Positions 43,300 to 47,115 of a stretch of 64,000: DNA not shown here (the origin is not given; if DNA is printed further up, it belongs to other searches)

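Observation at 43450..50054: Pair B: GT2 + TagF paralogs with reciprocal active-site loss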

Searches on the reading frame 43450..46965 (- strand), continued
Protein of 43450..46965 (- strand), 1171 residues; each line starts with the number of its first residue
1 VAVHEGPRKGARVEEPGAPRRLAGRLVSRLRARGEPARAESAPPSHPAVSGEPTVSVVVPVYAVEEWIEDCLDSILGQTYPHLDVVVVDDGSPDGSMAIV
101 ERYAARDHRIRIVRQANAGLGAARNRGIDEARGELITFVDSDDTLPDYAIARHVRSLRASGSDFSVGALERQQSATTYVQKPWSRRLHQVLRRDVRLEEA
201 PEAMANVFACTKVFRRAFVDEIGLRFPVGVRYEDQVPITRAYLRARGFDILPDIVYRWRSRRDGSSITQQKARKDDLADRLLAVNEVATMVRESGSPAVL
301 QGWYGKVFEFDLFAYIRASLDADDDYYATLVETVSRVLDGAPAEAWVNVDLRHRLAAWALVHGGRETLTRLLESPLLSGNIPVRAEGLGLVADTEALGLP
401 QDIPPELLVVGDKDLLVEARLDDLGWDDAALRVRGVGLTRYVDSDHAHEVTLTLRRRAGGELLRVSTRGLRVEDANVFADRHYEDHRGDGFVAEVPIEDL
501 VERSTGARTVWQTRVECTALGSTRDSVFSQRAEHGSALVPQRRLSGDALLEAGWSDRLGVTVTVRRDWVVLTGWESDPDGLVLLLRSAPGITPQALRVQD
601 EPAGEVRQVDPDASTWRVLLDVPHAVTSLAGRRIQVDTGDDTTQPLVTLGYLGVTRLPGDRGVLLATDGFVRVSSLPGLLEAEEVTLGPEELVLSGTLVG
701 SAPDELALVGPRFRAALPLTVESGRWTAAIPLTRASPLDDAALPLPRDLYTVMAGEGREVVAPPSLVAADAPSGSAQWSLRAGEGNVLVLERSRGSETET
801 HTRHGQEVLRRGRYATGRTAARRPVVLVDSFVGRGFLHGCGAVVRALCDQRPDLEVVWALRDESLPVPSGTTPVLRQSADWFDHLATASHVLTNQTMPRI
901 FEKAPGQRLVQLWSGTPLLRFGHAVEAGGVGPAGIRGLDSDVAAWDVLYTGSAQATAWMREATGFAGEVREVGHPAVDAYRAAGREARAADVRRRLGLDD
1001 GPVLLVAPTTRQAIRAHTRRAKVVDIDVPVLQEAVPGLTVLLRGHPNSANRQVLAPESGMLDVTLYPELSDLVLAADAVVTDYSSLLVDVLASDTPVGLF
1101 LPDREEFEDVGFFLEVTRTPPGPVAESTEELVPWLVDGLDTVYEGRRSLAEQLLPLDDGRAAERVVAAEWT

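Call 28: find_encoding_contigs(protein=P0032, flank=10000, max_places=2)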
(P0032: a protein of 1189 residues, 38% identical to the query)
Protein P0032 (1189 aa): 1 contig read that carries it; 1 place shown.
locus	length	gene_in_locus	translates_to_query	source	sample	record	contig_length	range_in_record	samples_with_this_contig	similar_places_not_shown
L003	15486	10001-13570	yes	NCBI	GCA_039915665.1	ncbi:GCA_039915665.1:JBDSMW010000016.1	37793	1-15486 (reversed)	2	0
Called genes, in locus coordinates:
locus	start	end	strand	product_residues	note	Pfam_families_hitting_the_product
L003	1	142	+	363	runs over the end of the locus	PF10103:Zincin_2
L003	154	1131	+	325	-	PF01171:ATP_bind_3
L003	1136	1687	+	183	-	PF00156:Pribosyltran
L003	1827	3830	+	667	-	PF06480:FtsH_ext, PF00004:AAA, PF17862:AAA_lid_3, PF01434:Peptidase_M41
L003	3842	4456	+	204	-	PF01227:GTP_cyclohydroI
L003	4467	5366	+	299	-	PF05711:TylF, PF13578:Methyltransf_24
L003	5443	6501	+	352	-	PF03372:Exo_endo_phos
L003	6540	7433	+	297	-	PF00809:Pterin_bind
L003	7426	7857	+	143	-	PF13577:SnoaL_4 (weak), PF13474:SnoaL_3, PF14534:DUF4440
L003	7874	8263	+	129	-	PF02152:FolB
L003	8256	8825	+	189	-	PF01288:HPPK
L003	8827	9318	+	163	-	PF11377:DUF3180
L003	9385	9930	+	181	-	-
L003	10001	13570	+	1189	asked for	PF13641:Glyco_tranf_2_3, PF00535:Glycos_transf_2, PF10111:Glyco_tranf_2_2, PF04464:Glyphos_transf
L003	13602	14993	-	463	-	PF00722:Glyco_hydro_16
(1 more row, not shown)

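Call 29: find_encoding_contigs(protein=P0010, flank=10000, max_places=2)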
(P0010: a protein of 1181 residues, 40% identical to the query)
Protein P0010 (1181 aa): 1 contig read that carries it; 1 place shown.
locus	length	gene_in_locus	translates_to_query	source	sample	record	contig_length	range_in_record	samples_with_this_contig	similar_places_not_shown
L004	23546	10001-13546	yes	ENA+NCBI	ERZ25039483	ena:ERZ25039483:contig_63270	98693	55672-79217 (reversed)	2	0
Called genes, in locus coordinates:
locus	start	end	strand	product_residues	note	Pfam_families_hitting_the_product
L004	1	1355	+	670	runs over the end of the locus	PF06480:FtsH_ext, PF00004:AAA, PF17862:AAA_lid_3, PF01434:Peptidase_M41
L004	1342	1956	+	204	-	PF01227:GTP_cyclohydroI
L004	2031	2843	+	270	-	PF00809:Pterin_bind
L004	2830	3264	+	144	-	PF13577:SnoaL_4, PF13474:SnoaL_3, PF14534:DUF4440, PF12680:SnoaL_2 (weak)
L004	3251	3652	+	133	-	PF02152:FolB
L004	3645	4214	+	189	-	PF01288:HPPK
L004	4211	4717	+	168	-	PF11377:DUF3180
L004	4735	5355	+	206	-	-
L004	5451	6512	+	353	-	PF13508:Acetyltransf_7 (faint), PF00583:Acetyltransf_1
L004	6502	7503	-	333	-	PF00005:ABC_tran, PF13304:AAA_21 (faint), PF00571:CBS (faint)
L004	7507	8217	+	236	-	PF00528:BPD_transp_1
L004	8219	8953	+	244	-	PF00528:BPD_transp_1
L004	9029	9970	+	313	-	PF04069:OpuAC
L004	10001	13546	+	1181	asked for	PF00535:Glycos_transf_2, PF10111:Glyco_tranf_2_2, PF13641:Glyco_tranf_2_3, PF04464:Glyphos_transf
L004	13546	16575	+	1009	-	PF00535:Glycos_transf_2, PF13641:Glyco_tranf_2_3 (weak), PF04464:Glyphos_transf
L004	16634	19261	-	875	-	PF04464:Glyphos_transf, PF00534:Glycos_transf_1, PF13692:Glyco_trans_1_4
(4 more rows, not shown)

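Call 36: find_related_loci(query=A1, collection=genome_contigs, flank=6000)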
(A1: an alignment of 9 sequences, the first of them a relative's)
Query A1 (1159 aa) in genome_contigs; peptide patterns used: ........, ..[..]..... (x = any residue, [..] = any of these).
327 stretches matched a pattern; 269 encode a relative of the query (tblastn E <= 1e-3); the best 80 are kept; 79 distinct loci.
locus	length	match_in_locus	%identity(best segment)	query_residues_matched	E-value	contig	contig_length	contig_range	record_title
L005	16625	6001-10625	78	1-1158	0e+0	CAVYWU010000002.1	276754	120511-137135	MAG: uncultured Actinomycetota bacterium isolate MFD01275.bin.3.107 genome assembly, contig: contig_12010, whole genome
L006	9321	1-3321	66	36-1158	0e+0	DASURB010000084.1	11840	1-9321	MAG TPA_asm: Nocardioides sp. isolate SMAG_U1696 k141_947814, whole genome shotgun sequence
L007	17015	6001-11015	64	1-1158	0e+0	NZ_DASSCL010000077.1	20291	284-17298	MAG: Nocardioides sp. isolate SMAG_U920 k141_838888, whole genome shotgun sequence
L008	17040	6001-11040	62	6-1158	0e+0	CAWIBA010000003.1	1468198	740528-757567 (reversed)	MAG: uncultured Actinomycetota bacterium isolate MFD01275.bin.2.158 genome assembly, contig: contig_12403, whole genome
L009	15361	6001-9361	61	38-1158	0e+0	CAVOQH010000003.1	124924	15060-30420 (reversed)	MAG: uncultured Actinomycetota bacterium isolate MFD09848.bin.2.28 genome assembly, contig: contig_23388, whole genome s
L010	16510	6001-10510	73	1-1158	0e+0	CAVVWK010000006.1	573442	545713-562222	MAG: uncultured Actinomycetota bacterium isolate MFD08497.bin.2.67 genome assembly, contig: contig_35761, whole genome s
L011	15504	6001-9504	38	12-1154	0e+0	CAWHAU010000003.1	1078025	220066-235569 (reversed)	MAG: uncultured Actinomycetota bacterium isolate MFD05176.bin.1.186 genome assembly, contig: contig_11904, whole genome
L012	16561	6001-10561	66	9-1158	0e+0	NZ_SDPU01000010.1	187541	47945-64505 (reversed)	Nocardioides iriomotensis strain NBRC 105384 contig10, whole genome shotgun sequence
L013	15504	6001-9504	38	12-1154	0e+0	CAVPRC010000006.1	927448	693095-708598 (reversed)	MAG: uncultured Actinomycetota bacterium isolate MFD00392.bin.1.422 genome assembly, contig: contig_24087, whole genome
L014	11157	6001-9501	39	12-1154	9e-180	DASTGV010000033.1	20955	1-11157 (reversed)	MAG TPA_asm: Nocardioidaceae bacterium isolate SMAG_U39 k141_1709797, whole genome shotgun sequence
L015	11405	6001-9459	38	34-1154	3e-176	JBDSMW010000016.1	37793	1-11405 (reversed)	MAG: Nocardioidaceae bacterium isolate cluster1_bin.401 k127_4212101, whole genome shotgun sequence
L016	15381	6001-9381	30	41-1156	3e-103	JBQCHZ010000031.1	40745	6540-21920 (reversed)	MAG: Marmoricola sp. isolate bin756 k141_514678, whole genome shotgun sequence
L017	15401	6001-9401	49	43-1154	1e-114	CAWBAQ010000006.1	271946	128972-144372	MAG: uncultured Actinomycetota bacterium isolate MFD09018.bin.3.73 genome assembly, contig: contig_20064, whole genome s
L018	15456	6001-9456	29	43-1156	2e-89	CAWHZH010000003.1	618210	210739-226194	MAG: uncultured Actinomycetota bacterium isolate MFD09368.bin.1.179 genome assembly, contig: contig_16493, whole genome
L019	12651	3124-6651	49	43-1158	3e-74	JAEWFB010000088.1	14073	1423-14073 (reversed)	MAG: Actinomycetes bacterium isolate OH_PBlB_168 k127_623635, whole genome shotgun sequence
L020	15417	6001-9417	34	41-1159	4e-72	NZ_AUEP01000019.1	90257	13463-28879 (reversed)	Marmoricola sp. URHB0036 H976DRAFT_scaffold00018.18_C, whole genome shotgun sequence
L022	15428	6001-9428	33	41-1159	5e-67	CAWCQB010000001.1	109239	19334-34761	MAG: uncultured Actinomycetota bacterium isolate MFD09368.bin.2.25 genome assembly, contig: contig_10245, whole genome s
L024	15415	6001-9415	34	41-1159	5e-67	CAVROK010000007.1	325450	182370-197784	MAG: uncultured Actinomycetota bacterium isolate MFD04935.bin.2.35 genome assembly, contig: contig_3581, whole genome sh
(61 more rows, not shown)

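Call 56: predict_structure(alignment_id=A2)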
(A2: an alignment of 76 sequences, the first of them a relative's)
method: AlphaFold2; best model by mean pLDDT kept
length: 1159 residues; sequences in the alignment: 76
mean_pLDDT: 89.3   pTM: 0.85
mean pLDDT of the five models: 89.3, 89.1, 88.7, 88.3, 87.8
residues with pLDDT >= 90: 832; 70-90: 249; 50-70: 44; < 50: 34
segments of 3 or more residues with pLDDT < 50: 1-32
pLDDT, mean of each block of 10 residues (from residue 1): 28 35 34 70 98 95 97 97 96 97 94 97 97 96 96 95 77 89 96 96 98 92 96 97 88 64 89 95 95 93 90 93 90 92 94 90 80 93 91 93 94 93 96 93 87 95 93 96 95 93 95 94 89 95 91 96 91 95 91 90 92 74 88 92 87 91 88 91 92 91 92 94 90 93 84 71 78 90 89 94 96 95 88 96 96 93 95 97 89 96 82 77 86 94 93 94 93 94 93 83 57 89 95 85 78 92 96 90 94 84 89 96 95 93 94 94
secondary structure, 60 per line:
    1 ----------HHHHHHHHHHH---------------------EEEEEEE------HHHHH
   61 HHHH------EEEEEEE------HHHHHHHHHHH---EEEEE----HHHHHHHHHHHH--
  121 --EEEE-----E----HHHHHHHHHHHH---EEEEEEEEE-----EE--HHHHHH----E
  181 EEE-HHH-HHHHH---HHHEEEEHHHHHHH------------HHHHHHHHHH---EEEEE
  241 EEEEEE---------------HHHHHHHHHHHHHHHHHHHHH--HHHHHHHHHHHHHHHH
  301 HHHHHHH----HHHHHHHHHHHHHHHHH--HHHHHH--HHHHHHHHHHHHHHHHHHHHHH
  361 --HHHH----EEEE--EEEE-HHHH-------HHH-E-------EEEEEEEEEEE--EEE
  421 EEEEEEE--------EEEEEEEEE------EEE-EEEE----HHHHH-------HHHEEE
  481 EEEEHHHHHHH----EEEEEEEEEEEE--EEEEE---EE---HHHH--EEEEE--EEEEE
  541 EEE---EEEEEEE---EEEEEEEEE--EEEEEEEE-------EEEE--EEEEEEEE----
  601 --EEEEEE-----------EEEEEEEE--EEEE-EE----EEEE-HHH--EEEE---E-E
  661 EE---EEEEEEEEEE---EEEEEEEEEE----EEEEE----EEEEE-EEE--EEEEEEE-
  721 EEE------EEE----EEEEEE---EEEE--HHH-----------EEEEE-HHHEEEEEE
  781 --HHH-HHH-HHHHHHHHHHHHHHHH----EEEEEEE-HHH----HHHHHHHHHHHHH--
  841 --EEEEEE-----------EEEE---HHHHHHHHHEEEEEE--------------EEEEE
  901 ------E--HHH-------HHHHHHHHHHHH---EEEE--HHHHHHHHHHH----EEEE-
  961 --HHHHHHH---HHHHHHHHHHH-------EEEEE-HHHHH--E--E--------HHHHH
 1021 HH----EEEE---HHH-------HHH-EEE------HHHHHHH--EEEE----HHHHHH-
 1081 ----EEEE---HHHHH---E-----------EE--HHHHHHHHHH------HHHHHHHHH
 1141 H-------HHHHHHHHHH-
elements in order (helices of 4 or more, strands of 3 or more residues): H11-21 E43-49 H56-64 E71-77 H84-94 E98-102 H107-118 E123-126 H137-148 E152-160 H170-175 E180-183 H189-193 E200-203 H204-210 H223-232 E236-246 H262-282 H285-307 H312-328 H331-336 H339-360 H363-366 E371-374 E377-380 H382-385 E405-415 E418-427 E436-444 E451-453 E455-458 H463-467 E478-484 H485-491 E496-507 E510-514 H523-526 E529-533 E536-543 E547-553 E557-565 E568-575 E583-586 E589-596 E603-608 E620-627 E630-633 E641-644 E651-654 E660-662 E666-675 E679-688 E693-697 E702-706 E708-710 E713-719 E721-723 E730-732 E737-742 E746-749 E766-770 E775-780 H791-806 E811-817 H826-838 E843-848 E860-863 H867-875 E876-881 E896-900 H920-931 E935-938 H941-951 E956-959 H963-969 H973-983 E991-995 H997-1001 H1016-1022 E1027-1030 E1048-1050 H1057-1063 E1066-1069 H1074-1079 E1085-1088 H1092-1096 H1116-1125 H1132-1141 H1149-1158
